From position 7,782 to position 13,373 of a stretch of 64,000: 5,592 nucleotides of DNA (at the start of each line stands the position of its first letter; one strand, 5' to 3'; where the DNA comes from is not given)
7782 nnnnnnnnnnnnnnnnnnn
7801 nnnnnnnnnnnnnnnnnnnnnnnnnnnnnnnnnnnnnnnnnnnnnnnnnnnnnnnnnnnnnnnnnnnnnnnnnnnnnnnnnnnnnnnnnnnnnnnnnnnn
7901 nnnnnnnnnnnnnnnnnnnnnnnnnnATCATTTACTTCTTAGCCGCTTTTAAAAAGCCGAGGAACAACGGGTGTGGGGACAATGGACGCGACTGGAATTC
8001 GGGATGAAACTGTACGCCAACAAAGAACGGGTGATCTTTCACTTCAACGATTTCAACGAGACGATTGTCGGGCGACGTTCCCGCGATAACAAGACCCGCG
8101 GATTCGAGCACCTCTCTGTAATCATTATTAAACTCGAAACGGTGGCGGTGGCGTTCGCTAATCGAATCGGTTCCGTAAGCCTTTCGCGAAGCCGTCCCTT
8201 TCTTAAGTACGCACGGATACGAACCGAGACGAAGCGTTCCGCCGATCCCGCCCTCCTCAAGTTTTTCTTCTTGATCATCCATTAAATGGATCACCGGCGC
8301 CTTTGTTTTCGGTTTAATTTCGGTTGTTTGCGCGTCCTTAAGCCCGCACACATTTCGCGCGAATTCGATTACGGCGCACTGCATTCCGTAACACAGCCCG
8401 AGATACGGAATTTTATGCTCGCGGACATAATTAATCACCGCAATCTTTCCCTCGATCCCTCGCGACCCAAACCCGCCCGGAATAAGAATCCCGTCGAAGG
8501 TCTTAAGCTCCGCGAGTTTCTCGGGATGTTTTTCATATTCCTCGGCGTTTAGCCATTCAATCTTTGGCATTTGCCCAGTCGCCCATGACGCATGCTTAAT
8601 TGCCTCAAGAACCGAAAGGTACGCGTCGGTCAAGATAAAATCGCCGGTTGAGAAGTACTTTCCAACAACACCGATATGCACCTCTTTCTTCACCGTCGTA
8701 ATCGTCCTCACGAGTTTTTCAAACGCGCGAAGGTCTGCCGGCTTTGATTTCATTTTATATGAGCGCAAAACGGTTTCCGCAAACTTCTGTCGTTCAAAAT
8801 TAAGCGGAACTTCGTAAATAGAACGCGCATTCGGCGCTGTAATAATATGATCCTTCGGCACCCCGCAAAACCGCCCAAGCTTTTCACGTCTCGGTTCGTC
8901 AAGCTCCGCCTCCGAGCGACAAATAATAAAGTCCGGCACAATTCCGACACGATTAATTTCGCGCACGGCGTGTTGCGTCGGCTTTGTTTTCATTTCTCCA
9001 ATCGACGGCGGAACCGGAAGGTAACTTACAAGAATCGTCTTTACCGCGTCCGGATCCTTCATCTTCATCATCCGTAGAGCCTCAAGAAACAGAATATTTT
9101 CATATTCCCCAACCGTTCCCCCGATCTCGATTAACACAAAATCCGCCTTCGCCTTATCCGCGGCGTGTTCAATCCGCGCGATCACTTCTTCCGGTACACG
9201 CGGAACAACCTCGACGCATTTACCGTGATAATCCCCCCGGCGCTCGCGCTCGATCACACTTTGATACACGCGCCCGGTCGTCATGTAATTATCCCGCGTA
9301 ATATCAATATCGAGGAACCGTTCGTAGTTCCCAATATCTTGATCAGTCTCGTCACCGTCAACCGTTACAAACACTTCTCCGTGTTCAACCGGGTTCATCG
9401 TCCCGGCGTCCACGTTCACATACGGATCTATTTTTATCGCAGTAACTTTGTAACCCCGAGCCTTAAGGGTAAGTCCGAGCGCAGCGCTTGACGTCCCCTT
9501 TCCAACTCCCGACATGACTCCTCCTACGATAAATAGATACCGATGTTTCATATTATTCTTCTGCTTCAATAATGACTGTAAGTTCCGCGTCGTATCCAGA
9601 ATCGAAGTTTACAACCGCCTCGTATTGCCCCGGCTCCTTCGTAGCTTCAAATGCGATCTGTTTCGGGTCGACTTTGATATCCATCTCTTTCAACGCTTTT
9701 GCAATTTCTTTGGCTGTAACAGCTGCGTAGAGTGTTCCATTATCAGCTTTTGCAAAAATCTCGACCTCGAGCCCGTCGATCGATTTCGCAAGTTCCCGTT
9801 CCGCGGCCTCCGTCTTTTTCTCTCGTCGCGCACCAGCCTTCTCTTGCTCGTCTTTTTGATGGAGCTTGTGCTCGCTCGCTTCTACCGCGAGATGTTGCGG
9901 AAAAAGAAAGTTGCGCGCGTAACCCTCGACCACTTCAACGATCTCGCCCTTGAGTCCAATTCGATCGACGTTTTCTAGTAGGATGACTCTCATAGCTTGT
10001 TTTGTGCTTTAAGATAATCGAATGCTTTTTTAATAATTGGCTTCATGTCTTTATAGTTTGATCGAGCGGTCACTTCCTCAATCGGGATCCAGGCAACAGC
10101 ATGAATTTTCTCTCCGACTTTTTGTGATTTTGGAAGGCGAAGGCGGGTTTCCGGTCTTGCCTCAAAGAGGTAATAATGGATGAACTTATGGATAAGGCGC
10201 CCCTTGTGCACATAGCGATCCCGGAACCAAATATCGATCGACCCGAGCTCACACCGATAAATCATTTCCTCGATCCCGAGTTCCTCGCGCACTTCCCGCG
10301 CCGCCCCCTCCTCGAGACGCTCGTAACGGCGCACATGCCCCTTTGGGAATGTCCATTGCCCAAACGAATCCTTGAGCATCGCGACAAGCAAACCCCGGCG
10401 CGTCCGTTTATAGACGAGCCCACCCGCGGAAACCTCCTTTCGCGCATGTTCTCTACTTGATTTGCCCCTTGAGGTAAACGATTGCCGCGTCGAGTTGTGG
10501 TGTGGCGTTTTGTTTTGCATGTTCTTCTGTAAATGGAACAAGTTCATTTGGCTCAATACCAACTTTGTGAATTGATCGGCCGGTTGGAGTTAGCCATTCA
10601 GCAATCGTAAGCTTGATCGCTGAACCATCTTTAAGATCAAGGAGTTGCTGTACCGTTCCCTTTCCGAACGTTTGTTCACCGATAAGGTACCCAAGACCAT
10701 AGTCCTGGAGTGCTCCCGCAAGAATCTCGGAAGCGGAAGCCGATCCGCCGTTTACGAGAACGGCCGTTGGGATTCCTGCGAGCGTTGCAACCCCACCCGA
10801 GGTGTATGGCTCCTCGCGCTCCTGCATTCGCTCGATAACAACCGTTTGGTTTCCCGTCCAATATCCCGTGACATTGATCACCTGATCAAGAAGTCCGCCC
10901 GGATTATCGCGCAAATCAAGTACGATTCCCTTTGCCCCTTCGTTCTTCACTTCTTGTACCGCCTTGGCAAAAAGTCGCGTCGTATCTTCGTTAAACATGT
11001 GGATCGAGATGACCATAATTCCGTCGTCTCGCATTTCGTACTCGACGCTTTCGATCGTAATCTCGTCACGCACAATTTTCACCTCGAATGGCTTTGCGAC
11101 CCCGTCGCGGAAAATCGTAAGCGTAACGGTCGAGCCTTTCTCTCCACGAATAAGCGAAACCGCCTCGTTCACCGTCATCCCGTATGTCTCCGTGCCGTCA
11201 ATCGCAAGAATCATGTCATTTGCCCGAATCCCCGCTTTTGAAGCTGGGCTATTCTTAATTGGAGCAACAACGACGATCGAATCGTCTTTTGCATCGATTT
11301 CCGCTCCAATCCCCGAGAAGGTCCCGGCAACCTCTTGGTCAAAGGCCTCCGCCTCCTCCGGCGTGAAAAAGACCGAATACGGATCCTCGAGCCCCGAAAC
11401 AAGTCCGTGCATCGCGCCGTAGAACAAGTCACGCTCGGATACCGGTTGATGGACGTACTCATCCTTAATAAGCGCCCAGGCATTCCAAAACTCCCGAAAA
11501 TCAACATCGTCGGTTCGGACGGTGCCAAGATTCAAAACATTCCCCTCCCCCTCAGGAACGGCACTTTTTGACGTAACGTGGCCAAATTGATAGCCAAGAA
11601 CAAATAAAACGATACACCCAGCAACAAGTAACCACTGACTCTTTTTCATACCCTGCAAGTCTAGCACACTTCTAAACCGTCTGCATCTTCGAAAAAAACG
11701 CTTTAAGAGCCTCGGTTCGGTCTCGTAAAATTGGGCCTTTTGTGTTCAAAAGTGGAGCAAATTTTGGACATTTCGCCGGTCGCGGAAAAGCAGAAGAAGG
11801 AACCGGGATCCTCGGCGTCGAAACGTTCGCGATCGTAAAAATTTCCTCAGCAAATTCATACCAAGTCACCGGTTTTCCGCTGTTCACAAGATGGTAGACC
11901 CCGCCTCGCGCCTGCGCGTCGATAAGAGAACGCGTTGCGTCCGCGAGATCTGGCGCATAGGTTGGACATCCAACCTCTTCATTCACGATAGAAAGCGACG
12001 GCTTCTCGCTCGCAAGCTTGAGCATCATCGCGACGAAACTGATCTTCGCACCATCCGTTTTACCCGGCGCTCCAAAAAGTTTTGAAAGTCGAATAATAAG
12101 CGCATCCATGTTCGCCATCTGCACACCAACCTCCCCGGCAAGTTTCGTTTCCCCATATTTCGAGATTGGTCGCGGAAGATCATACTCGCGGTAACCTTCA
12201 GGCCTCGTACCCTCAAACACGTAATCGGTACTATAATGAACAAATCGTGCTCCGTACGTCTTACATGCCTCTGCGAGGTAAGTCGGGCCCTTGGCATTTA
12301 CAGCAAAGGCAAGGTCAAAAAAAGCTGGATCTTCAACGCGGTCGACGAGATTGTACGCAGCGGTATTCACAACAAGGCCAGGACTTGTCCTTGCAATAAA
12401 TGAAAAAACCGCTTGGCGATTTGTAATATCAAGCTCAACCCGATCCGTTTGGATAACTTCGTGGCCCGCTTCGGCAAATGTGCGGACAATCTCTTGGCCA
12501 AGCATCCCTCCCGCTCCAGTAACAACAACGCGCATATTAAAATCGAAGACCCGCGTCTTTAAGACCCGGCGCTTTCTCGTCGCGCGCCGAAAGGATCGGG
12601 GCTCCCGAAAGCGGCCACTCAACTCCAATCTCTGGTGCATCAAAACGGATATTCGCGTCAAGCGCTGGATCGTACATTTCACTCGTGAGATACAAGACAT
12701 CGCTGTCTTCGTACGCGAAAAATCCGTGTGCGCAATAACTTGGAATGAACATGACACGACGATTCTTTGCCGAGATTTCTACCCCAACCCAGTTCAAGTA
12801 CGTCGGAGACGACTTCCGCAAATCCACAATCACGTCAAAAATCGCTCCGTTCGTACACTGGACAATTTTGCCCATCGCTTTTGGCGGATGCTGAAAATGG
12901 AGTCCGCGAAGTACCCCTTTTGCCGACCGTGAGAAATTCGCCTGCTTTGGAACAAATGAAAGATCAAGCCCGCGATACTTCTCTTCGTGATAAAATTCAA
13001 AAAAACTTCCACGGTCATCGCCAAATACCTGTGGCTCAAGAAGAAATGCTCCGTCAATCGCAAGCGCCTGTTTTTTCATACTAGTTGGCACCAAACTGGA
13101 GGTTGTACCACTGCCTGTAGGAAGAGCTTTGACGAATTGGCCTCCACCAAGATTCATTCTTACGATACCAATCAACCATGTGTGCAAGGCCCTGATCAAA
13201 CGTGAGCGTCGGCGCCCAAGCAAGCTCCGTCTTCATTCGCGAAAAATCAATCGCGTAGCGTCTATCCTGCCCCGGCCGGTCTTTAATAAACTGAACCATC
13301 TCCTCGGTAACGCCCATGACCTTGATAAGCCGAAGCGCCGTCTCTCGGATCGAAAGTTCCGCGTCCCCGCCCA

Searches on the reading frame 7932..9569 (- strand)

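Call 67: search_protein_families(library=pfam, proteins=[window:7932-9569:-], max_evalue=0.01)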
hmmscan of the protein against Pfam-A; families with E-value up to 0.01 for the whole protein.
window:7932-9569:- (545 aa): 7 families
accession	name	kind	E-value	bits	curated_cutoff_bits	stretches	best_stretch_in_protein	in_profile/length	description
PF06418.20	CTP_synth_N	-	1.7e-103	346.1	26.1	1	10-272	1-264/265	CTP synthase N-terminus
PF00117.34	GATase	-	7.4e-40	137.1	22.8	1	313-541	2-189/190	Glutamine amidotransferase class-I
PF07722.19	Peptidase_C26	-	2.6e-07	31.1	20.5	1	375-524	94-219/219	Peptidase C26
PF01656.29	CbiA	-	2.6e-07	31.1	25.4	1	15-279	3-54/125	CobQ/CobB/MinD/ParA nucleotide binding domain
PF13614.12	AAA_31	-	0.00062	20.2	27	1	21-57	12-48/177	AAA domain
PF03308.22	MeaB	-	0.003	17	23.1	1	19-57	41-79/273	Methylmalonyl Co-A mutase-associated GTPase MeaB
PF02374.21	ArsA_ATPase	-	0.0033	17.1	24.3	1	14-52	5-42/305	Anion-transporting ATPase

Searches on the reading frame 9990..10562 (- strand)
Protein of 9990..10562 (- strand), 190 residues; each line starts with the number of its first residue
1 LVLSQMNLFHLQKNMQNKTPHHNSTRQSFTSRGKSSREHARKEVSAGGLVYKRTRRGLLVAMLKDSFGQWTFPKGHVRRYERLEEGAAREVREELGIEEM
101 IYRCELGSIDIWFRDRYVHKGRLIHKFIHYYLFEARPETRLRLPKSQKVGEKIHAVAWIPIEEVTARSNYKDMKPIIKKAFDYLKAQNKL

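Call 67: search_protein_families(library=pfam, proteins=[window:9990-10562:-], max_evalue=0.01)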
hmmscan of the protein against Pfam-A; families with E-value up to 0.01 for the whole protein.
window:9990-10562:- (190 aa): 2 families
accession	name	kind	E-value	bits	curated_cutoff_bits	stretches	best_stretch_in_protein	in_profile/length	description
PF00293.34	NUDIX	-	4.4e-17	62.8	21.1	1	43-178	3-132/134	NUDIX domain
PF22327.2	Nudt16-like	-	0.0097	16.3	27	0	57-105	24-71/161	U8 snoRNA-decapping enzyme-like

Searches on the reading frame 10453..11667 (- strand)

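Call 67: search_protein_families(library=pfam, proteins=[window:10453-11667:-], max_evalue=0.01)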
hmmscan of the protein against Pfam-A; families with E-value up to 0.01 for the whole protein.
window:10453-11667:- (404 aa): 5 families
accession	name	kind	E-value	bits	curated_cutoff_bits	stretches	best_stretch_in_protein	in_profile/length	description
PF03572.23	Peptidase_S41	-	1.1e-50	171.8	24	1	217-375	2-163/165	Peptidase family S41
PF17820.7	PDZ_6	-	2.5e-14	53.2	27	1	132-185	1-52/54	PDZ domain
PF13180.12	PDZ_2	-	5.5e-14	52.6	27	1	119-198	2-80/80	PDZ domain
PF00595.29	PDZ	-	1.5e-11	45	23.2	1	118-185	10-80/81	PDZ domain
PF22694.1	CtpB_N-like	-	8.7e-09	36.2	27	1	55-101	36-81/85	Activating protease CtpB N-terminal domain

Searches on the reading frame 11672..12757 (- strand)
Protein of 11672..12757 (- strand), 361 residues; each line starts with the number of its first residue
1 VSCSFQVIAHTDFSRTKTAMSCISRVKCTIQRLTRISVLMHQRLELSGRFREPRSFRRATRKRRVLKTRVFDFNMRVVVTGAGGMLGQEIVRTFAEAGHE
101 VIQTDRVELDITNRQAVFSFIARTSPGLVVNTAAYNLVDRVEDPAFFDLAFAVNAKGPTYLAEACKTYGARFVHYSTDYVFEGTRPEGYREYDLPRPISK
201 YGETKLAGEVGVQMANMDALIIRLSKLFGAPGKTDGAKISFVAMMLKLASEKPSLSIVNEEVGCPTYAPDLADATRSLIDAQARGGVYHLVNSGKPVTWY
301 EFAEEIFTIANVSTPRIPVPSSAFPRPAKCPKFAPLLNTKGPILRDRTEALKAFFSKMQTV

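Call 18: search_protein_families(library=pfam, proteins=[window:11672-12757:-], max_evalue=0.001)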
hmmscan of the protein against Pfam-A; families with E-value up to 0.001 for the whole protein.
window:11672-12757:- (361 aa): 6 families
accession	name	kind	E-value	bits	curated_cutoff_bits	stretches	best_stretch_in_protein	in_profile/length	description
PF04321.23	RmlD_sub_bind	-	3.8e-77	259.6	27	1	75-340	1-262/287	RmlD substrate binding domain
PF01370.27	Epimerase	-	6.5e-26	91.6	20.9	1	77-291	1-237/240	NAD dependent epimerase/dehydratase family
PF16363.11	GDP_Man_Dehyd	-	1.5e-11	44.7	27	1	106-305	56-261/332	GDP-mannose 4,6 dehydratase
PF02719.21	Polysacc_synt_2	-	1.5e-07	31.4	20.2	0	109-311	61-248/293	Polysaccharide biosynthesis protein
PF07993.18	NAD_binding_4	-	4.2e-05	23.3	20.1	0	149-256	107-236/258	Male sterility protein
PF01073.25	3Beta_HSD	-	0.00037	20.1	22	0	106-216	49-161/280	3-beta hydroxysteroid dehydrogenase/isomerase family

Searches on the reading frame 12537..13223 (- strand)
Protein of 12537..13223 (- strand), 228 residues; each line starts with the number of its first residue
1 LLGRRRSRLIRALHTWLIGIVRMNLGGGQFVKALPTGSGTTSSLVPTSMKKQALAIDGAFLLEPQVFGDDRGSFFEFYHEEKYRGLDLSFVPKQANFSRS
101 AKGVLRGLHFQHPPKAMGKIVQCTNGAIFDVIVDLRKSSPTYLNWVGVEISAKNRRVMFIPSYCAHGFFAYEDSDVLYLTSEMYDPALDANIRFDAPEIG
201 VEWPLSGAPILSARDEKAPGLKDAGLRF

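Call 102: search_protein_families(library=pfam, proteins=[window:12537-13223:-], max_evalue=0.001)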
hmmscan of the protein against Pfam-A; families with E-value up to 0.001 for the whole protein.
window:12537-13223:- (228 aa): 1 family
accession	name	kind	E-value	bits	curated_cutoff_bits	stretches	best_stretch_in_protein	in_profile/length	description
PF00908.23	dTDP_sugar_isom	-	1e-58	198.2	27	1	54-223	2-168/168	dTDP-4-dehydrorhamnose 3,5-epimerase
